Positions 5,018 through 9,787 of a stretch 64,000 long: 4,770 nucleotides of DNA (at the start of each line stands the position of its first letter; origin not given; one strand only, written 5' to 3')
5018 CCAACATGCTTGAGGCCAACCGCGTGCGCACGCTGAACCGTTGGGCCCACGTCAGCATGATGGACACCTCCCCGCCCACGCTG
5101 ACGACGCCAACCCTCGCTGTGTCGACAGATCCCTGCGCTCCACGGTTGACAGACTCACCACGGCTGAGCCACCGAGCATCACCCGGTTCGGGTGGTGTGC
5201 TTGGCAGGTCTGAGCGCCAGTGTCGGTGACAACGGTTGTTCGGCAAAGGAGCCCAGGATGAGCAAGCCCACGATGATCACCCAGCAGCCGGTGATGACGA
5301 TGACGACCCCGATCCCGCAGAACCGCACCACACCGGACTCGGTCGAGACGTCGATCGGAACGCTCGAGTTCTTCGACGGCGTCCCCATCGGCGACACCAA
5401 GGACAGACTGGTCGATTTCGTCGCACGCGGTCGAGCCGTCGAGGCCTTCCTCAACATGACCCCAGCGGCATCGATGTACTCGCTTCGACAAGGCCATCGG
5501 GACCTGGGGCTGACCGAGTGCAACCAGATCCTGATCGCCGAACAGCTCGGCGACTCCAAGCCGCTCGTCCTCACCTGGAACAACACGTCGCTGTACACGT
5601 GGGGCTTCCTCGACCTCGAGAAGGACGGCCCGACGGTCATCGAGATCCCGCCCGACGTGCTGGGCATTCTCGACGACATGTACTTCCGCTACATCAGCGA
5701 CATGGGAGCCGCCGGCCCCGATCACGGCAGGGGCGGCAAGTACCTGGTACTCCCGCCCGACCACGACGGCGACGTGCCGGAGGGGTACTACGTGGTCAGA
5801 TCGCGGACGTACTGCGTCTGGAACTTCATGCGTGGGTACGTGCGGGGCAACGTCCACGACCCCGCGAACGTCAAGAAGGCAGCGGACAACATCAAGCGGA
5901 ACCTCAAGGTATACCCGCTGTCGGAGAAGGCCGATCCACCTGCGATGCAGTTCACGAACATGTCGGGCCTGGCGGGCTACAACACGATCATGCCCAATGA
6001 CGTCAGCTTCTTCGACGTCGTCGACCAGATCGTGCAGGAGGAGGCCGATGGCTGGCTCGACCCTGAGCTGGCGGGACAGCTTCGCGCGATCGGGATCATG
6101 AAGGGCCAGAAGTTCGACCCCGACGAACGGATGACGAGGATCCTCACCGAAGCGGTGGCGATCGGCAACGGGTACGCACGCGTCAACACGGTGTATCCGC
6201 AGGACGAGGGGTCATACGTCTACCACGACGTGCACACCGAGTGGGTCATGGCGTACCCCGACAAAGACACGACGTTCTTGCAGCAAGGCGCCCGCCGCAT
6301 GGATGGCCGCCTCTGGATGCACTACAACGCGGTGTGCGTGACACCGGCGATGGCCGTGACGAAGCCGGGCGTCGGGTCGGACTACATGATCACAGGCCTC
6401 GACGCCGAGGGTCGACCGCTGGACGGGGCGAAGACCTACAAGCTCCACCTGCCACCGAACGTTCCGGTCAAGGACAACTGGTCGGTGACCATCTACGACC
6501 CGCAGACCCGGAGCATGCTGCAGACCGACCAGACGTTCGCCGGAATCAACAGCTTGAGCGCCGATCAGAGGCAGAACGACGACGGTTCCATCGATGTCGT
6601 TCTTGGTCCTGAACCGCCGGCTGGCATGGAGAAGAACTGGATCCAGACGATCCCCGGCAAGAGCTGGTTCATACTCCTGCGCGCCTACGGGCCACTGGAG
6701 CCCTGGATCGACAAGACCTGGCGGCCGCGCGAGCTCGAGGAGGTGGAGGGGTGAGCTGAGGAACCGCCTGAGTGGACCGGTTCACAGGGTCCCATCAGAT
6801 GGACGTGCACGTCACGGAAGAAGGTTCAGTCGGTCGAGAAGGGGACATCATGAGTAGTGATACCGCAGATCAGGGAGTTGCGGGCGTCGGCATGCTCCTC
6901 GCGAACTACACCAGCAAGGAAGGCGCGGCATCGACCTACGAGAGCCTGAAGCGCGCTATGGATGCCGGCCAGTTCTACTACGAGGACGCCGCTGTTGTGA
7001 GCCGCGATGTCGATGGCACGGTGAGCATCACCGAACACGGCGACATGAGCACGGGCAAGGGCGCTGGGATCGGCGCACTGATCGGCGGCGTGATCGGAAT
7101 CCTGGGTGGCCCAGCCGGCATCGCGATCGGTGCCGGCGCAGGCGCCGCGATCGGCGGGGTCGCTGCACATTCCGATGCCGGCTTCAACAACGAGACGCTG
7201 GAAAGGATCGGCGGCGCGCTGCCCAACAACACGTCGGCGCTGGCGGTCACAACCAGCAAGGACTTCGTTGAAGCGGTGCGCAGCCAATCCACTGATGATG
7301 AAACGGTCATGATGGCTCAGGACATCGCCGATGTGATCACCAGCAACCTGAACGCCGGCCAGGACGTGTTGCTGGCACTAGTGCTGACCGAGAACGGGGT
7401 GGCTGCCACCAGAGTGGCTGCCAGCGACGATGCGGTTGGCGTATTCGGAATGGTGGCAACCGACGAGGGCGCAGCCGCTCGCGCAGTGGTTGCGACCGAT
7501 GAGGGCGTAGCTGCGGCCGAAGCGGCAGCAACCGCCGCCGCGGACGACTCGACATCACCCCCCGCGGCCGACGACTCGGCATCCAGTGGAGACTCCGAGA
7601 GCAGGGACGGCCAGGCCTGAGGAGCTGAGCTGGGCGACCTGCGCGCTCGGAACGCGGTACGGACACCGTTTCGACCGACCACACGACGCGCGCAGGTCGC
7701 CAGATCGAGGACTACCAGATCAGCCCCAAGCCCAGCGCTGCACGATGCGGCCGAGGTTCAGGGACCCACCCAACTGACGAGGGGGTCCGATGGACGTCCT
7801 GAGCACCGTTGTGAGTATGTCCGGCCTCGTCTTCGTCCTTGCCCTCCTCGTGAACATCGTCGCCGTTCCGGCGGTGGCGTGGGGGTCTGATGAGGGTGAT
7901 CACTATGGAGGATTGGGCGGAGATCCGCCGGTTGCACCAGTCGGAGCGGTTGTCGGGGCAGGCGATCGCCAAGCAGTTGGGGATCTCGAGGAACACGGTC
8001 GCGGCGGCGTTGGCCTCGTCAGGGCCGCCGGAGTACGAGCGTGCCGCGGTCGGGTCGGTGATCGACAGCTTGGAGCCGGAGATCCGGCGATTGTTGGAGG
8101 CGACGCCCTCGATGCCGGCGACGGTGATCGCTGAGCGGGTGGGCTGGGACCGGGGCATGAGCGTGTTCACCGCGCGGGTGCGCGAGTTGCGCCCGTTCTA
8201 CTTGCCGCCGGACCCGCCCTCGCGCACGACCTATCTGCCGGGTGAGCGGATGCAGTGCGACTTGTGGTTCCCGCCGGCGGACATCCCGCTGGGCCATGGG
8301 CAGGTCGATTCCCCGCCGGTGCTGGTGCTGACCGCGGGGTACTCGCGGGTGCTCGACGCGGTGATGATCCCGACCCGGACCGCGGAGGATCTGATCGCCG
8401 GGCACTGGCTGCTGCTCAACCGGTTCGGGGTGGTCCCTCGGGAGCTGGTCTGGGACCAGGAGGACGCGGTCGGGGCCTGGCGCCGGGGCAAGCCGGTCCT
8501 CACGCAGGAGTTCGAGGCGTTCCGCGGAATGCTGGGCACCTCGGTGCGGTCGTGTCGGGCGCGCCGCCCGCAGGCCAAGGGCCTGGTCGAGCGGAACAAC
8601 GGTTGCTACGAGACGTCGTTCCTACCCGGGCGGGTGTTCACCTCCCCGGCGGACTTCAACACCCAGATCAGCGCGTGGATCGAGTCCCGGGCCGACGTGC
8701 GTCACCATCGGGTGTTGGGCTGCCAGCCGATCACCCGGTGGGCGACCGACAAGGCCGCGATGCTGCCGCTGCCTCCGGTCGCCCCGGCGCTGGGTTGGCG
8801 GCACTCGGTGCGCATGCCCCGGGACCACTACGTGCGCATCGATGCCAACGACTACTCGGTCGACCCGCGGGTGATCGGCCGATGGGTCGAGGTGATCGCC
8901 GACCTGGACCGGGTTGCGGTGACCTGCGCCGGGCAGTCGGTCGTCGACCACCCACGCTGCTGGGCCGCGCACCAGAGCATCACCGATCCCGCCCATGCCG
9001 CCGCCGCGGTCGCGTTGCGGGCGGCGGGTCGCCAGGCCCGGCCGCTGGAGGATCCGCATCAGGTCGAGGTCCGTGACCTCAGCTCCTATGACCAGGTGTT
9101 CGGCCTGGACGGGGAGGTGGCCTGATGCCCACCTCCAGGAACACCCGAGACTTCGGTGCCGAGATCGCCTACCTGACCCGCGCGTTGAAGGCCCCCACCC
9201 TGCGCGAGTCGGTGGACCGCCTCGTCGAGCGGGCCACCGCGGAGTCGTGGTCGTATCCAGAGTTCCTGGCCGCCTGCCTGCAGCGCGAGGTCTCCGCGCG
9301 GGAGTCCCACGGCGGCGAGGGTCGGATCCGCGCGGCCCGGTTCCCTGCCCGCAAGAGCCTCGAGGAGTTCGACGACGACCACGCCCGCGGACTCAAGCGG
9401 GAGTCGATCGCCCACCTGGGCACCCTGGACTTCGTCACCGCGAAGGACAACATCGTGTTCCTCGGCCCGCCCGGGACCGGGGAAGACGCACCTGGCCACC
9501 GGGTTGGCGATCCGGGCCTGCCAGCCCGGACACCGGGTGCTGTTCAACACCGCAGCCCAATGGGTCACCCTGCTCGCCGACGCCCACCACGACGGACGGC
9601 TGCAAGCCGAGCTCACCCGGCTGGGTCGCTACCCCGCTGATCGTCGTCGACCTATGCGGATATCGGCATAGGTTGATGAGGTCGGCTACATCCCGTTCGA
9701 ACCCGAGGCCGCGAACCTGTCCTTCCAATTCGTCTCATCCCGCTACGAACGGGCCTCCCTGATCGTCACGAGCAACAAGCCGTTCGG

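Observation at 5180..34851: Recurrent oriented palindrome YACCC-N5-GGGTG(AGG) upstream of at least ten transcription units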

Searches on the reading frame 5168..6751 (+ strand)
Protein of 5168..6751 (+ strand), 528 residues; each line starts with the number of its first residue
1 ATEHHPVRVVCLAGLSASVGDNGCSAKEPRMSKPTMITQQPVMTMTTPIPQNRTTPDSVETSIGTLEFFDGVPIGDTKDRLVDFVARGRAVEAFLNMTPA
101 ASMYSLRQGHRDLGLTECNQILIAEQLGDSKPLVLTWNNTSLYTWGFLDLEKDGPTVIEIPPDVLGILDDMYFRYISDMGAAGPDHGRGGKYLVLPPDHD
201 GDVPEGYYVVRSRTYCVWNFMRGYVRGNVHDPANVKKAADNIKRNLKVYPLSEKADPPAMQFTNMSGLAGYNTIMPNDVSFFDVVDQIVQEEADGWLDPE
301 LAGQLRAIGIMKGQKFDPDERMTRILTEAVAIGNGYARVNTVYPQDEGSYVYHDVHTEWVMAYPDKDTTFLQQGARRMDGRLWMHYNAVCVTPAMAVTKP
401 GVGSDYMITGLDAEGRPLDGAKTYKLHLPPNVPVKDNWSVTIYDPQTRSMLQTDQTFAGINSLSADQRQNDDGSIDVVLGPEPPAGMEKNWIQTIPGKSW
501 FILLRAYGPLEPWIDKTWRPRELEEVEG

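Call 7: search_protein_families(library=pfam, proteins=[window:5168-6751:+], max_evalue=0.001)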
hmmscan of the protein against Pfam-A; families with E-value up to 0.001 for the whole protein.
window:5168-6751:+ (528 aa): 2 families
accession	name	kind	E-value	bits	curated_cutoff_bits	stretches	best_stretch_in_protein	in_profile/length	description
PF06742.16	DUF1214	-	1e-29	103.7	25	1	406-510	4-111/112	Protein of unknown function (DUF1214)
PF06863.17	DUF1254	-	8e-26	91.3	22.2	1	119-250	2-133/133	Protein of unknown function (DUF1254)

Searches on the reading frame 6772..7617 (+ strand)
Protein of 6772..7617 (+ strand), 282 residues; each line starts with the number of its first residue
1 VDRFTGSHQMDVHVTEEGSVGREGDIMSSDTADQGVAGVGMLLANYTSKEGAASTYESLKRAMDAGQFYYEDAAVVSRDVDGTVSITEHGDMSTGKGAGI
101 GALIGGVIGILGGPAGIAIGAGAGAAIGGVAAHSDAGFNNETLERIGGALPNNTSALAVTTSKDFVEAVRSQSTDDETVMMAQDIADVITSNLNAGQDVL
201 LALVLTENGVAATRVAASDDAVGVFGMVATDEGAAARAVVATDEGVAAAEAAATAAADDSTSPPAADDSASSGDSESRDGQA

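Call 7: search_protein_families(library=pfam, proteins=[window:6772-7617:+], max_evalue=0.001)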
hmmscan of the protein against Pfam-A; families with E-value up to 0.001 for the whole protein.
window:6772-7617:+ (282 aa): 1 family
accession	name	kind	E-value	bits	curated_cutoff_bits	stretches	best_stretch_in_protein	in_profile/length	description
PF06897.17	DUF1269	-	5.1e-09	36.8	26.9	1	100-187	3-89/100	Protein of unknown function (DUF1269)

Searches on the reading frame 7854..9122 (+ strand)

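Call 7: search_protein_families(library=pfam, proteins=[window:7854-9122:+], max_evalue=0.001)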
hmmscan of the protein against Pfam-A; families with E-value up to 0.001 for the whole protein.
window:7854-9122:+ (423 aa): 7 families
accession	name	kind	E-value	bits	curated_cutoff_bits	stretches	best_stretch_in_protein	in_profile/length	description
PF22483.2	Mu-transpos_C_2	-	7.7e-28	96.5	27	1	306-378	1-73/73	Mu transposase, C-terminal domain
PF00665.32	rve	-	3.2e-06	27.7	32.6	1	129-239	4-102/102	Integrase core domain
PF02796.21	HTH_7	-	2.2e-05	24.9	23.8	1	16-49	6-38/45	Helix-turn-helix domain of resolvase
PF13683.12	rve_3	-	5.2e-05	23.3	26.5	1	234-290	8-64/67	Integrase core domain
PF08279.18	HTH_11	-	0.00018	21.8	25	1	26-52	8-35/55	HTH domain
PF13412.12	HTH_24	-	0.00031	20.7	21.9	0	27-53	12-38/48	Winged helix-turn-helix DNA-binding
PF13384.12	HTH_23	-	0.00041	20.5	24.6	0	26-50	12-35/50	Homeodomain-like domain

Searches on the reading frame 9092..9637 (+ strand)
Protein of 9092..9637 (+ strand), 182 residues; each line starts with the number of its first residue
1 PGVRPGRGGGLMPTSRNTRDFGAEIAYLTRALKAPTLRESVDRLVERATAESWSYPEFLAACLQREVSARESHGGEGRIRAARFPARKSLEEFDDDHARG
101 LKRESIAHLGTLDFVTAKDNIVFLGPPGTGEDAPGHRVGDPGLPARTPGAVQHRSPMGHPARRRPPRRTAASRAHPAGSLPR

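Call 7: search_protein_families(library=pfam, proteins=[window:9092-9637:+], max_evalue=0.001)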
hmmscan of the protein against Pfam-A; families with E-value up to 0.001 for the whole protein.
window:9092-9637:+ (182 aa): 1 family
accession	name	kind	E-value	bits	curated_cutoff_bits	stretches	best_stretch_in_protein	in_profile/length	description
PF01695.23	IstB_IS21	-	3.8e-20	72.9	24.1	1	30-131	4-105/238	IstB-like ATP binding protein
